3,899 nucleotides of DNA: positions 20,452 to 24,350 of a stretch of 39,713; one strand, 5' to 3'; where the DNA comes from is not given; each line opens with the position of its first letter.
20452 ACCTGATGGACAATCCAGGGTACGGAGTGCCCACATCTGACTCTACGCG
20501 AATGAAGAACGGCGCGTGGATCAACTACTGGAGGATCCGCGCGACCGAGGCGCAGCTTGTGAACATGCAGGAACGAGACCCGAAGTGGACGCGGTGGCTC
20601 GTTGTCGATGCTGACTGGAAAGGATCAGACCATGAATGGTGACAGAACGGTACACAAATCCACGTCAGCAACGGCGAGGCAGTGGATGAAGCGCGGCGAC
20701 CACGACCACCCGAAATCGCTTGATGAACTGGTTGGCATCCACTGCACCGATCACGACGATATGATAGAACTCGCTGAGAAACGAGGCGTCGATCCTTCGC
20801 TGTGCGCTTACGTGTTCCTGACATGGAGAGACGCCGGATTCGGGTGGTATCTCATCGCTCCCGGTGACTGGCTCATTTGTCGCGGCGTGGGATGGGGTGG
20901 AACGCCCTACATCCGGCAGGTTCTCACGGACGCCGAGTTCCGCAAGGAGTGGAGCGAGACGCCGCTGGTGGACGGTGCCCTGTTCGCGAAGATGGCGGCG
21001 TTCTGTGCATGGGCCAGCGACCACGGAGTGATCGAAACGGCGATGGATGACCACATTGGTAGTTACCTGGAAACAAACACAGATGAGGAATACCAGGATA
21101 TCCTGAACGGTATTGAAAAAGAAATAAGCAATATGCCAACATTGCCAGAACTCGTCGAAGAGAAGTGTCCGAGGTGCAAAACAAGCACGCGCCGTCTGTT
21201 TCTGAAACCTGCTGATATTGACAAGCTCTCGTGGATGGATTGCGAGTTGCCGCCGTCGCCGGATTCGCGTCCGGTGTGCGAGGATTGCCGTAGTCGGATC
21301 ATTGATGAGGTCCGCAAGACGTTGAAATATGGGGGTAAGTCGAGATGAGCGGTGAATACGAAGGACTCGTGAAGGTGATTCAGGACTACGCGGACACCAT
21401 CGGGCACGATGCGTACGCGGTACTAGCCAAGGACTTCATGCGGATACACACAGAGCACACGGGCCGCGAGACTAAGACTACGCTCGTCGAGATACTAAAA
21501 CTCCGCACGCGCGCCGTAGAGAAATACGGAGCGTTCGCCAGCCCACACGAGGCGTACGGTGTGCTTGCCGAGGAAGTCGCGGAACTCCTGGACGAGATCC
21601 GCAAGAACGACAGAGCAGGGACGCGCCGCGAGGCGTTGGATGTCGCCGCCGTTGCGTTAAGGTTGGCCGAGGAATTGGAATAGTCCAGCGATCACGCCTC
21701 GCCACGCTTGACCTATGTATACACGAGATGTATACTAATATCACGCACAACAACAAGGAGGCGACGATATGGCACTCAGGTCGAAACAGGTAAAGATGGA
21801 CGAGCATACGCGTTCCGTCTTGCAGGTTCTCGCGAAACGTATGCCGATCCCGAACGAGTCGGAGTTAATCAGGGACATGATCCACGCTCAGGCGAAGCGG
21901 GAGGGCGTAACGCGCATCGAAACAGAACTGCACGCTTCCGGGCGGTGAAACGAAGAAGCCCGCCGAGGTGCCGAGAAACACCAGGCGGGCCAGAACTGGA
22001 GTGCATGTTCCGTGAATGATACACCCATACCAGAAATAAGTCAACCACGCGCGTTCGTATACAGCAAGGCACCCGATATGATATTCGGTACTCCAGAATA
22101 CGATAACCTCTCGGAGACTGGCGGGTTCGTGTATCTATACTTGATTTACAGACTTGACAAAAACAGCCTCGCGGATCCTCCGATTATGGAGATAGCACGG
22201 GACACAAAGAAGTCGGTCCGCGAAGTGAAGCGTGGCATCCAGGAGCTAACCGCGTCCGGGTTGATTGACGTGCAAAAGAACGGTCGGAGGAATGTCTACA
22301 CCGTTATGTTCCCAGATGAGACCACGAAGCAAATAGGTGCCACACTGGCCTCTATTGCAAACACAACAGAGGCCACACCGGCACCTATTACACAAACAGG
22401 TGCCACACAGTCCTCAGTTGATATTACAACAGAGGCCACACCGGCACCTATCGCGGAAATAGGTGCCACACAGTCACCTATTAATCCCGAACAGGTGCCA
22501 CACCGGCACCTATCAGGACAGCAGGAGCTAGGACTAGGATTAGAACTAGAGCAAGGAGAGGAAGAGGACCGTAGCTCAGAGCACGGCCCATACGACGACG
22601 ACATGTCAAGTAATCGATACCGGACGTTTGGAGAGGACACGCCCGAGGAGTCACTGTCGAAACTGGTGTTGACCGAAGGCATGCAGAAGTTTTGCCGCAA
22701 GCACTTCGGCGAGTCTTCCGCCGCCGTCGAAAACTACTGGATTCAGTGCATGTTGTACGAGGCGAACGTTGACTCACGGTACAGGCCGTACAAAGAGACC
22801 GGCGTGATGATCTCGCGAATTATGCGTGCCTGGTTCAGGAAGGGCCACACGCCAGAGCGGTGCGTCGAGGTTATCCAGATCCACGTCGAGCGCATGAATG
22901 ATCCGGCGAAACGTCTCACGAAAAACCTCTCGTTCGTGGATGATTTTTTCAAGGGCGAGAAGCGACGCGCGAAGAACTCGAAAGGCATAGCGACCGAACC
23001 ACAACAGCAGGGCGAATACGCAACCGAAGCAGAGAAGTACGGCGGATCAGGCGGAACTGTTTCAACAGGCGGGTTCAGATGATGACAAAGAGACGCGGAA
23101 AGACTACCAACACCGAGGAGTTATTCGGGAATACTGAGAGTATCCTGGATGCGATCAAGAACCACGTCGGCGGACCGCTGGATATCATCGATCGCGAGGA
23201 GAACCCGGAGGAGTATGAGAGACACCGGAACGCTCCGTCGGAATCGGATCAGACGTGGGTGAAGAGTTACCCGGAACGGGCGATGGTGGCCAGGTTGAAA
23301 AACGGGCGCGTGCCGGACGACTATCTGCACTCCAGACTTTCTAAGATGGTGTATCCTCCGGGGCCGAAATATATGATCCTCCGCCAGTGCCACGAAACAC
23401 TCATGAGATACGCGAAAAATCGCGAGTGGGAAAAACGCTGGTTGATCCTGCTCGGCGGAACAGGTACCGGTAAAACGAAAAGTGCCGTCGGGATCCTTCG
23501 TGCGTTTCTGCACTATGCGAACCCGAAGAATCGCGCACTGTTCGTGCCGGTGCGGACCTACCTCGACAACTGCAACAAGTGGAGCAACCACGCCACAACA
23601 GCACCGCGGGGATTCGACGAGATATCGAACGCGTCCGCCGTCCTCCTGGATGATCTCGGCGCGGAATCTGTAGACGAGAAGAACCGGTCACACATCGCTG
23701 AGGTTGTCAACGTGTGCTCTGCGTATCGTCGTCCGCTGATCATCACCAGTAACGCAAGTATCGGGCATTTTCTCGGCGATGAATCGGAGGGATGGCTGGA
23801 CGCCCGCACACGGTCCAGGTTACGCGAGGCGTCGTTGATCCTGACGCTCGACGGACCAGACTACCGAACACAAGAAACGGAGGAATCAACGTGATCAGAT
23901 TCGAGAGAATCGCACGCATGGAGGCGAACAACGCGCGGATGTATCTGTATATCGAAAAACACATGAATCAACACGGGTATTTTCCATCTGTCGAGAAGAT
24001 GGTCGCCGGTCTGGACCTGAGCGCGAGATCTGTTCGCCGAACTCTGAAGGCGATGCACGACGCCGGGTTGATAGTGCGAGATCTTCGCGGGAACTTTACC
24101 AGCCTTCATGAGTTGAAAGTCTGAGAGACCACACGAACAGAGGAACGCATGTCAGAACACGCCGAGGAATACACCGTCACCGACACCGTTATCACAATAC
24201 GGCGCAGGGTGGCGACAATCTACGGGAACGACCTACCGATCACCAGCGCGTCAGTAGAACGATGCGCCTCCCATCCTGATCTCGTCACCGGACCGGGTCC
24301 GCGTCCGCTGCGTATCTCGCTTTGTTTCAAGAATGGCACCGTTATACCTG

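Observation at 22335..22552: Iteron array plus a CTAG-rich AT patch inside the initiator gene: a lambda-O-style internal origin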

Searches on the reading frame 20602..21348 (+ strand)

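Call 6: search_protein_families(library=pfam, proteins=[window:20602-21348:+], max_evalue=0.1)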
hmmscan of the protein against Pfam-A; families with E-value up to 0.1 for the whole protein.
window:20602-21348:+ (248 aa): 1 family
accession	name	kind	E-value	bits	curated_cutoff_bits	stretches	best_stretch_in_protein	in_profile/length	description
PF03357.26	Snf7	-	0.1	12.7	27.3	0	142-186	121-168/171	Snf7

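Call 7: search_protein_families(library=phrogs, proteins=[window:20602-21348:+], max_evalue=0.01)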
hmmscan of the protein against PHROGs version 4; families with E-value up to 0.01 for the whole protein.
window:20602-21348:+ (248 aa): 0 families

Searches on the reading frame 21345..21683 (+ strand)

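Call 6: search_protein_families(library=pfam, proteins=[window:21345-21683:+], max_evalue=0.1)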
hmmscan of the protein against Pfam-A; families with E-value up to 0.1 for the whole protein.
window:21345-21683:+ (112 aa): 4 families
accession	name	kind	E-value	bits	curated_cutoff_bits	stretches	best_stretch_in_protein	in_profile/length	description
PF03819.22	MazG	-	0.0018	18.9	22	1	71-109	7-45/74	MazG nucleotide pyrophosphohydrolase domain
PF02502.23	LacAB_rpiB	-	0.0096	16.3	24.7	1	34-83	3-52/138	Ribose/Galactose Isomerase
PF16595.10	Cas9_PI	-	0.044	14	25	1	42-76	15-50/265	PAM-interacting domain of CRISPR-associated endonuclease Cas9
PF07363.16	DUF1484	-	0.095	13.6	21.2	0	74-107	12-45/105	Protein of unknown function (DUF1484)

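Call 7: search_protein_families(library=phrogs, proteins=[window:21345-21683:+], max_evalue=0.01)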
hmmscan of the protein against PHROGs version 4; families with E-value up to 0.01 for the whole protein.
window:21345-21683:+ (112 aa): 4 families
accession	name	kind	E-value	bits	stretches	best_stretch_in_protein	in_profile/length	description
phrog_2831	-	unknown function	5.1e-08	33.6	1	36-111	9-94/295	-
phrog_25385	-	unknown function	6.7e-08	33.6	1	54-89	16-51/128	-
phrog_2245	-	other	0.0025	18.7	1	18-97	88-161/218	nucleoside triphosphate pyrophosphohydrolase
phrog_30401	-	unknown function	0.0056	17.2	1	63-108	150-195/235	-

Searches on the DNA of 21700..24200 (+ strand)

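Call 9: search_dna_similar(query=window:21700-24200:+, collection=phages, mode=distant, max_rows=30)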
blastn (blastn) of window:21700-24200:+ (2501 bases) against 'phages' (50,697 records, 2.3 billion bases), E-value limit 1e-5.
No match.

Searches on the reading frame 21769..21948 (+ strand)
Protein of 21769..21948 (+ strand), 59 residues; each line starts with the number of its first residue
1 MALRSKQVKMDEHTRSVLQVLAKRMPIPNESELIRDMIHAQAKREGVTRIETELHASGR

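Call 6: search_protein_families(library=pfam, proteins=[window:21769-21948:+], max_evalue=0.1)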
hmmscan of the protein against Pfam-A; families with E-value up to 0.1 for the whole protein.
window:21769-21948:+ (59 aa): 2 families
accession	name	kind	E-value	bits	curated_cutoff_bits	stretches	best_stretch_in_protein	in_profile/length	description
PF20442.3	BrxL_N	-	0.0063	16.9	28.2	1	7-55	40-88/132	BREX system Lon protease-like protein BrxL N-terminal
PF01402.27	RHH_1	-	0.01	16.2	20.5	1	9-43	5-38/39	Ribbon-helix-helix protein, copG family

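Call 7: search_protein_families(library=phrogs, proteins=[window:21769-21948:+], max_evalue=0.01)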
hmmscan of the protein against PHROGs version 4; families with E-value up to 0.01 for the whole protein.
window:21769-21948:+ (59 aa): 0 families
